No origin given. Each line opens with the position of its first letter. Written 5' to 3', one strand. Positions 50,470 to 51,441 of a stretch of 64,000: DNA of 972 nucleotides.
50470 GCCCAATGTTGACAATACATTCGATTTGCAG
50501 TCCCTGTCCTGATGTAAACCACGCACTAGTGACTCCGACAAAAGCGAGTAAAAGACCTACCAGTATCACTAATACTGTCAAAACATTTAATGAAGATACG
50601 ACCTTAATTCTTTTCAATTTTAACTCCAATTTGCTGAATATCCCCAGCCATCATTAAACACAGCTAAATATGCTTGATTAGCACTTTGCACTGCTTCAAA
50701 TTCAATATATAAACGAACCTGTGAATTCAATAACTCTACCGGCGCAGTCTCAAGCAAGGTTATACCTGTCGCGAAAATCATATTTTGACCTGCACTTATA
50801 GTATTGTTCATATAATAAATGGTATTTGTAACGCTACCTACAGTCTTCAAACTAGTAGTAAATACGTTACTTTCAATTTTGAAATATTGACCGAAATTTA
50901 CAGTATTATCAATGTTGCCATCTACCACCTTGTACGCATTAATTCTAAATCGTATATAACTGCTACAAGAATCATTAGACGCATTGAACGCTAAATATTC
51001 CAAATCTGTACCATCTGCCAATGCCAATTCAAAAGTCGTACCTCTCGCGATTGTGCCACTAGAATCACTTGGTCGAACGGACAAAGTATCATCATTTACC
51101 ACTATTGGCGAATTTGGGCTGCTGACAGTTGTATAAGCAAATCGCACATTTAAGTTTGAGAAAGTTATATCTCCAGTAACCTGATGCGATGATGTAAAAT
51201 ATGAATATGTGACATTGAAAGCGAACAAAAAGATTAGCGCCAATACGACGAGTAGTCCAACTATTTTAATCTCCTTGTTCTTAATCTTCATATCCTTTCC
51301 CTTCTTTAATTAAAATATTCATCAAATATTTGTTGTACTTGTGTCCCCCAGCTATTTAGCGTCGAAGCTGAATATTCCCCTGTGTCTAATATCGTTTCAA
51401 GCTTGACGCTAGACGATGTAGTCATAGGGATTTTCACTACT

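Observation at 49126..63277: Expanded SipW/TasA-like operon translationally chained to a giant GLUG adhesin gene: candidate undescribed fibre-plus-adhesin surface system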

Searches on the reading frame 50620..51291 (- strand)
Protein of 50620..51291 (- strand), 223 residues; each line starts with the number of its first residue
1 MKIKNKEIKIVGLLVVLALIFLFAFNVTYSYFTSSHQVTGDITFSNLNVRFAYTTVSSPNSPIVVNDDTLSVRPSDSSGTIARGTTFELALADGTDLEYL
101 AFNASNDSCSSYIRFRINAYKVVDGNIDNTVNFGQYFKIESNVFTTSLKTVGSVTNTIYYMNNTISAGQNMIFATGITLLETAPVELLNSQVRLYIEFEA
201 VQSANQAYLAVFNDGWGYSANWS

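Call 5: search_protein_families(library=pfam, proteins=[window:50620-51291:-], max_evalue=0.1)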
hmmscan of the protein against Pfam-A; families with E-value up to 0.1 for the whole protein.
window:50620-51291:- (223 aa): 0 families

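Call 6: search_protein_families(library=ncbifam, proteins=[window:50620-51291:-], max_evalue=0.1)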
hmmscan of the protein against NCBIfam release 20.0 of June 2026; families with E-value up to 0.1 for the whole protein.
window:50620-51291:- (223 aa): 0 families

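Call 8: search_protein_families(library=ncbifam, proteins=[window:50620-51291:-], max_evalue=10)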
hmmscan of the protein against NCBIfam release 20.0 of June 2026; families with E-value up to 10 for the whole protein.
window:50620-51291:- (223 aa): 1 family
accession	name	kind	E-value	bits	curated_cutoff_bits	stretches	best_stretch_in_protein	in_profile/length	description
NF003706.0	PRK05324.1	subfamily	0.1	11.5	170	1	162-194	43-75/336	succinylglutamate desuccinylase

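Call 12: find_encoding_contigs(protein=window:50620-51291:-, flank=10000, max_places=6)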
Protein window:50620-51291:- (223 aa): 11 contigs read that carry it; 6 places shown.
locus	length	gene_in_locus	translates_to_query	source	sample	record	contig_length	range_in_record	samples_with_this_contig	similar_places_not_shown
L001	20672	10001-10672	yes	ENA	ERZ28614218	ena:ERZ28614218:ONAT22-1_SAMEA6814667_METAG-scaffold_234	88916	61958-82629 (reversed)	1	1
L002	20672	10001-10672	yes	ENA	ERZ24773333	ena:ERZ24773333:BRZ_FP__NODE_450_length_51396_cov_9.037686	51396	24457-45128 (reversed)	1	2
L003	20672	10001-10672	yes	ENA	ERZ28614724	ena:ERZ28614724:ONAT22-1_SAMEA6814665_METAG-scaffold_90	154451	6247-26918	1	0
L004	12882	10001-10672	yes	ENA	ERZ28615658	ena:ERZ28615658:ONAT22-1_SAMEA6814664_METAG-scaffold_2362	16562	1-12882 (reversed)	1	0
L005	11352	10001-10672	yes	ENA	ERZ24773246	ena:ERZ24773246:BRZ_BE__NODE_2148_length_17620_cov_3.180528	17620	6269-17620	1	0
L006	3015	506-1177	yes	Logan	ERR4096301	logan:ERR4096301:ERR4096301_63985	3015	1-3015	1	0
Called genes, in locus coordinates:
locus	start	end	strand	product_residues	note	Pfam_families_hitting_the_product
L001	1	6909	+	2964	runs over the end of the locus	PF02368:Big_2 (weak)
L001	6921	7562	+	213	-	-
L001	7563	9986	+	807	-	-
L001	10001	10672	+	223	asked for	-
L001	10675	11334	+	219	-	-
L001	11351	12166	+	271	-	-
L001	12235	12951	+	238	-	PF02463:SMC_N, PF00005:ABC_tran, PF13555:AAA_29 (weak), PF13304:AAA_21 (faint)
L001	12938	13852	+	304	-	PF01458:SUFBD_core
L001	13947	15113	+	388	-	-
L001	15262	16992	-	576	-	PF01336:tRNA_anti-codon, PF00152:tRNA-synt_2, PF02938:GAD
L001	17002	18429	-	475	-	PF02934:GatB_N, PF02637:GatB_Yqey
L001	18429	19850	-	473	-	PF01425:Amidase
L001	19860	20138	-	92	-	PF02686:GatC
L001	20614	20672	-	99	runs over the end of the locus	PF12116:SpoIIID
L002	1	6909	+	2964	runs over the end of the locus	PF02368:Big_2 (weak)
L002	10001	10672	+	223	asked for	-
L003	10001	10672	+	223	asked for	-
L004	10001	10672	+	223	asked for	-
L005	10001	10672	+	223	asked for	-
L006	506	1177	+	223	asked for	-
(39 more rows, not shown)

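Call 13: find_homologous_proteins(query=window:50620-51291:-, max_evalue=0.001)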
Query window:50620-51291:- (223 aa): 13 proteins with E <= 0.001 among 476 candidates.
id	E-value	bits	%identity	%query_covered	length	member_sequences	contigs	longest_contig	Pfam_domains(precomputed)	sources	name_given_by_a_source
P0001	4.8e-124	430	91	100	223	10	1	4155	-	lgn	-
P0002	1.3e-113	396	83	100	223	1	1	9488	-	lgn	-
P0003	1.4e-107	376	78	95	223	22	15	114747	-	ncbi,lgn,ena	-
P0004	4.5e-76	273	59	100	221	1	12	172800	-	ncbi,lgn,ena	-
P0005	2.1e-75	271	59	100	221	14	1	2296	-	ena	-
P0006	6.3e-73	263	59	91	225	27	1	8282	-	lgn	-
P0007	9.9e-73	262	57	100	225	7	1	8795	-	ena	-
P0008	2.9e-72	261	57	100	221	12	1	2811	-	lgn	-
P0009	3.0e-72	261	57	100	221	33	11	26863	-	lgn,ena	-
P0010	2.9e-70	254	56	100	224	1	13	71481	-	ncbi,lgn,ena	-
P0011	4.5e-69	250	56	100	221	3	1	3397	-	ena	-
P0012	9.2e-64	233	53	100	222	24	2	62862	-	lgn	-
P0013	7.4e-53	198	47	100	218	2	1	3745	-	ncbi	-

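Call 17: search_solved_structures(query=A1, max_evalue=10, show_alignments=2)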
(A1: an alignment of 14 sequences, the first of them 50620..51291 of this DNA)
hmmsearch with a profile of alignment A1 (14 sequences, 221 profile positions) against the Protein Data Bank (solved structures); distinct sequences matched with E-value up to 10: 0.

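Call 24: find_related_loci(query=A1, collection=genome_contigs, flank=10000)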
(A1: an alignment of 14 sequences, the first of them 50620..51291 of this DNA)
Query A1 (223 aa) in genome_contigs; peptide patterns used: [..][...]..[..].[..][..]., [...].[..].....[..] (x = any residue, [..] = any of these).
80 stretches matched a pattern; 16 encode a relative of the query (tblastn E <= 1e-3); 14 distinct loci.
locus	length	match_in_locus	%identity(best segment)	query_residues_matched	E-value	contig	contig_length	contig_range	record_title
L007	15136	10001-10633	78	13-223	1e-109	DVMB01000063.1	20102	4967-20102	MAG TPA_asm: Candidatus Onthoplasma faecigallinarum isolate 5992 CHK70__C511937_L20102_ERR2241760, whole genome shotgun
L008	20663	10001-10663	56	1-223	1e-79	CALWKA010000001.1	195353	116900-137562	MAG: uncultured Clostridia bacterium isolate BRZ_DD__bin44 genome assembly, contig: BRZ_DD__NODE_68_length_195353_cov_8.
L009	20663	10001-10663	57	1-223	7e-74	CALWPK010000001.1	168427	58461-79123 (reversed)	MAG: uncultured Clostridia bacterium isolate BRZ_PF__bin51 genome assembly, contig: BRZ_PF__NODE_83_length_168427_cov_7.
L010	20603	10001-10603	59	21-223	1e-73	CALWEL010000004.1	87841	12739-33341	MAG: uncultured Clostridia bacterium isolate BRZ_AM__bin38 genome assembly, contig: BRZ_AM__NODE_323_length_87841_cov_8.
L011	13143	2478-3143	53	1-223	2e-66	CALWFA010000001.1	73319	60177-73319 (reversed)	MAG: uncultured Clostridia bacterium isolate BRZ_AR__bin81 genome assembly, contig: BRZ_AR__NODE_442_length_73319_cov_13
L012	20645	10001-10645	50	1-222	3e-62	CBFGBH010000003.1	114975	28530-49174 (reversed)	MAG: Candidatus Onthoplasma sp. isolate ena-SAMPLE-TAB-24-07-2025-15:39:17:980-14992 genome assembly, contig: opera_cont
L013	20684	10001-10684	45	1-223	7e-53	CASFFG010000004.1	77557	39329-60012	uncultured Christensenella sp. isolate O38_L1_321321_idba_bin.26 genome assembly, contig: O38_L1_321321_idba_bin.26.fa_s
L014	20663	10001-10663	59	1-223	1e-84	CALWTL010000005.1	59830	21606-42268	MAG: uncultured Clostridia bacterium isolate BRZ_CE__bin15 genome assembly, contig: BRZ_CE__NODE_879_length_59830_cov_5.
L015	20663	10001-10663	59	1-223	3e-79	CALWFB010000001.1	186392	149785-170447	MAG: uncultured Clostridia bacterium isolate BRZ_FV__bin19 genome assembly, contig: BRZ_FV__NODE_70_length_186392_cov_6.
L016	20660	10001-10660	44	1-223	2e-48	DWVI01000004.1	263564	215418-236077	MAG TPA_asm: Candidatus Onthoplasma faecipullorum isolate CHK191-42317 CHK191__C103903_L263564_SAMEA5754835, whole genom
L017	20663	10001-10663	42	1-223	1e-47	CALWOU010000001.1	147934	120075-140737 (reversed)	MAG: uncultured Clostridia bacterium isolate BRZ_MB__bin116 genome assembly, contig: BRZ_MB__NODE_171_length_147934_cov_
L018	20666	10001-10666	44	1-218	4e-47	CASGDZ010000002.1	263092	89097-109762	uncultured Christensenella sp. isolate O16_L3_313313_idba_bin.1 genome assembly, contig: O16_L3_313313_idba_bin.1.fa_sca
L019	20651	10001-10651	31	1-219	2e-28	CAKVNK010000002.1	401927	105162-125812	MAG: uncultured Clostridia bacterium isolate REFINED_METABAT215_TOP10_CONTIGS_1500_ASSEMBLY_K77_MERGED__Hadza_MoBio_hadz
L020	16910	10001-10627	28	5-220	2e-22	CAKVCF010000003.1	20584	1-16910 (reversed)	MAG: uncultured Clostridia bacterium isolate REFINED_METABAT215_TOP10_CONTIGS_1500_ASSEMBLY_K77_MERGED__Hadza_MoBio_hadz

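Call 26: predict_structure(alignment_id=A1)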
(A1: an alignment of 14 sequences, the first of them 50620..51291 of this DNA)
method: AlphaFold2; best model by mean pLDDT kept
length: 223 residues; sequences in the alignment: 14
mean_pLDDT: 80.2   pTM: 0.69
mean pLDDT of the five models: 80.2, 78.8, 78.7, 78.3, 77.6
residues with pLDDT >= 90: 61; 70-90: 116; 50-70: 31; < 50: 15
segments of 3 or more residues with pLDDT < 50: 1-3, 36-40, 218-223
pLDDT, mean of each block of 10 residues (from residue 1): 53 83 74 52 76 90 85 83 90 90 92 88 87 91 85 82 88 92 88 85 69 55 36
secondary structure, 60 per line:
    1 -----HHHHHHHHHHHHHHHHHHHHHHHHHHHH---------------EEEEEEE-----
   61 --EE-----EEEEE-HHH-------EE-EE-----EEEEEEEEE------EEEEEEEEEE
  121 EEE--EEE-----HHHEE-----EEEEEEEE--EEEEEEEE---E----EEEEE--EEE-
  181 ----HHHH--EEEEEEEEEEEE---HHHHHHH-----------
elements in order: H6-33 E49-55 E70-74 E96-104 E111-123 E126-128 E144-151 E154-161 E170-174 E177-179 H185-188 E191-202 H206-212

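Call 28: fold_search(model_id=the predicted structure, library=pdb)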
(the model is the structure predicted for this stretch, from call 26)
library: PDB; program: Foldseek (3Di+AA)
matches with E <= 10: 1091; with E <= 0.001: 0
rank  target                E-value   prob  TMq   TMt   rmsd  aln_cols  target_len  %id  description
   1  7pc6_A                1.3e-02  0.95  0.34  0.38  14.4       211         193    8  DNA-binding domain of a p53 homolog from the hydrothermal vent annelid Alvinella pompejana (released 2022-03-23)
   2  2ylk_B                1.6e-02  0.72  0.21  0.30  11.8       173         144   10  Carbohydrate-binding module CBM3b from the cellulosomal cellobiohydrolase 9A from Clostridium thermocellum (released 2012-04-25)
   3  4c8x_A                1.9e-02  0.69  0.21  0.30  12.3       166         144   11  Crystal structure of carbohydrate-binding module CBM3b mutant (Y56S) from the cellulosomal cellobiohydrolase 9A from C (released 2013-10-09)
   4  7pc6_H                2.2e-02  0.92  0.34  0.38  14.5       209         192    9  DNA-binding domain of a p53 homolog from the hydrothermal vent annelid Alvinella pompejana (released 2022-03-23)
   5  7pc6_E                2.3e-02  0.90  0.33  0.38  15.1       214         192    8  DNA-binding domain of a p53 homolog from the hydrothermal vent annelid Alvinella pompejana (released 2022-03-23)
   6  7pc6_F                2.7e-02  0.82  0.31  0.36  14.8       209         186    8  DNA-binding domain of a p53 homolog from the hydrothermal vent annelid Alvinella pompejana (released 2022-03-23)
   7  7pc6_B                3.3e-02  0.85  0.34  0.38  15.1       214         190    8  DNA-binding domain of a p53 homolog from the hydrothermal vent annelid Alvinella pompejana (released 2022-03-23)
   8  3zqx                  3.5e-02  0.66  0.21  0.30   8.8       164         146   11  Carbohydrate-binding module CBM3b from the cellulosomal cellobiohydrolase 9A from Clostridium thermocellum (released 2012-04-25)
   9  2ylk_A                3.7e-02  0.47  0.20  0.28  12.6       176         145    9  Carbohydrate-binding module CBM3b from the cellulosomal cellobiohydrolase 9A from Clostridium thermocellum (released 2012-04-25)
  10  7pc6_C                4.1e-02  0.82  0.33  0.37  14.8       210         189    7  DNA-binding domain of a p53 homolog from the hydrothermal vent annelid Alvinella pompejana (released 2022-03-23)
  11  5mpi                  4.3e-02  0.51  0.25  0.27   9.3       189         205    8  Structural Basis of Gene Regulation by the Grainyhead Transcription Factor Superfamily (released 2018-01-17)
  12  3ac0_A                5.4e-02  0.41  0.25  0.09  12.6       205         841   11  Crystal structure of Beta-glucosidase from Kluyveromyces marxianus in complex with glucose (released 2010-08-11)
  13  9lb6                  7.0e-02  0.30  0.23  0.08  15.3       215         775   12  Crystal structure of trehalose 6-phosphate phosphatase Weissella ceti (released 2025-07-30)
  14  7pc6_D                7.4e-02  0.87  0.34  0.39   7.6       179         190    9  DNA-binding domain of a p53 homolog from the hydrothermal vent annelid Alvinella pompejana (released 2022-03-23)
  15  3abz_D                7.4e-02  0.28  0.21  0.08  13.4       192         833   11  Crystal structure of Se-Met labeled Beta-glucosidase from Kluyveromyces marxianus (released 2010-08-11)
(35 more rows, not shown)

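Call 29: search_protein_representatives(alignment_id=A1)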
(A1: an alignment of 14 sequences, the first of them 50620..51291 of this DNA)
Query: 14 sequences, 221 profile positions. Proteins with E-value up to 0.001 (for the whole library): 158; up to 1e-10: 115; up to 1e-30: 79. The best 150 are listed.
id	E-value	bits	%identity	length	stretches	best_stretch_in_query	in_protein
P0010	3.9e-99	347.2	-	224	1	1-221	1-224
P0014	1.0e-74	267.3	-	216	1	1-220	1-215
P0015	5.4e-67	242.1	-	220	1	1-221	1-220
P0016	5.4e-67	242.1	-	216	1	5-220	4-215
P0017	1.1e-65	237.8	-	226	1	1-221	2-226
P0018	5.6e-64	232.2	-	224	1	3-220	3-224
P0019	5.2e-62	225.8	-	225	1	1-220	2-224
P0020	6.4e-62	225.5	-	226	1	1-220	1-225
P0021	2.0e-61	223.9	-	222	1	1-221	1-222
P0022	1.5e-56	207.9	-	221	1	5-220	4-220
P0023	3.5e-55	203.4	-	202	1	28-221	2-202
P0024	1.4e-54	201.5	-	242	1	1-221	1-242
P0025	9.5e-53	195.5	-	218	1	1-221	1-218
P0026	9.9e-51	188.9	-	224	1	1-221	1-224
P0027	5.3e-47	176.7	-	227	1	2-221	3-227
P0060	3.7e-37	144.5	-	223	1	1-221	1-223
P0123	7.2e-13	65.1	-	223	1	13-210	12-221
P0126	7.8e-11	58.4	-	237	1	10-211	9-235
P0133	2.0e-08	50.5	-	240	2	162-210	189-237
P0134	2.6e-08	50.2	-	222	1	13-208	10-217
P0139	3.6e-07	46.4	-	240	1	10-214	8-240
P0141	5.6e-07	45.8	-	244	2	146-210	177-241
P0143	8.7e-07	45.2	-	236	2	166-211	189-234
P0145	1.8e-06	44.1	-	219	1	2-212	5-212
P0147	4.1e-06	43.0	-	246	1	16-214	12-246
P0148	4.5e-06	42.9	-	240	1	6-210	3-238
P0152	1.4e-05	41.3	-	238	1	14-214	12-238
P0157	3.8e-05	39.8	-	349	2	2-118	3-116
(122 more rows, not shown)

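Call 31: search_protein_families(library=pfam, alignment_id=A2, max_evalue=0.1)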
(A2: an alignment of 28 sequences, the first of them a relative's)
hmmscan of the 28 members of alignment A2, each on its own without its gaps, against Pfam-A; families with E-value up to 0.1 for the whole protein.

A. member 1, P0121 (209 aa): 0 families

B. families by the number of members that match (of 28 scanned): 15 families
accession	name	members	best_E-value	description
PF12389.13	Peptidase_M73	9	0.00011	Camelysin metallo-endopeptidase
PF18393.6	MotY_N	1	0.00069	MotY N-terminal domain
PF24507.1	Ig_CFAP65_4th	1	0.0064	CFAP65, fourth Ig-like domain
PF10528.15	GLEYA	1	0.012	GLEYA domain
PF07790.16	Pilin_N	1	0.027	Archaeal Type IV pilin, N-terminal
PF12183.14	NotI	1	0.043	Restriction endonuclease NotI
PF08830.15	DUF1806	1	0.051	Protein of unknown function (DUF1806)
PF17583.7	DUF5484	1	0.057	Family of unknown function (DUF5484)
PF09997.14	DUF2238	1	0.07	Predicted membrane protein (DUF2238)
PF20494.3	YfjS_YafY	1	0.078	Lipoprotein YfjS/YafY domain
PF14155.11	DUF4307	1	0.082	Domain of unknown function (DUF4307)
PF22820.2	TcaA_3rd_4th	1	0.087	TcaA protein 3rd/4th domain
PF23560.1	GBD_Hemicentin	1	0.087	Hemicentin galactose-binding domain-like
PF04376.19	ATE_N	1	0.088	Arginine-tRNA-protein transferase, N terminus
PF13800.11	Sigma_reg_N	1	0.096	Sigma factor regulator N-terminal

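Call 32: search_protein_families(library=ncbifam, alignment_id=A2, max_evalue=0.1)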
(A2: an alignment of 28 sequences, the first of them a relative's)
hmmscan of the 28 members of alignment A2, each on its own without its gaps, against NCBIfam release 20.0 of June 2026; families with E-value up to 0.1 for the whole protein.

A. member 1, P0121 (209 aa): 0 families

B. families by the number of members that match (of 28 scanned): 8 families
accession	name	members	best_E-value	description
TIGR04088.1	cognate_SipW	13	6.2e-07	SipW-dependent-type signal peptide-containing protein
TIGR04090.1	exp_by_SipW_IV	2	0.0041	BsaA family SipW-dependent biofilm matrix protein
NF041737.1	choice_anch_S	1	0.006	choice-of-anchor S family protein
NF005166.0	PRK06638.2-1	1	0.013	NADH-quinone oxidoreductase subunit J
NF047859.1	StressCuResBhsA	1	0.031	multiple stress resistance protein BhsA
NF011009.0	PRK14435.1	1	0.069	acylphosphatase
NF004626.0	PRK05967.1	1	0.077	cystathionine beta-lyase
TIGR01978.1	sufC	1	0.077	Fe-S cluster assembly ATPase SufC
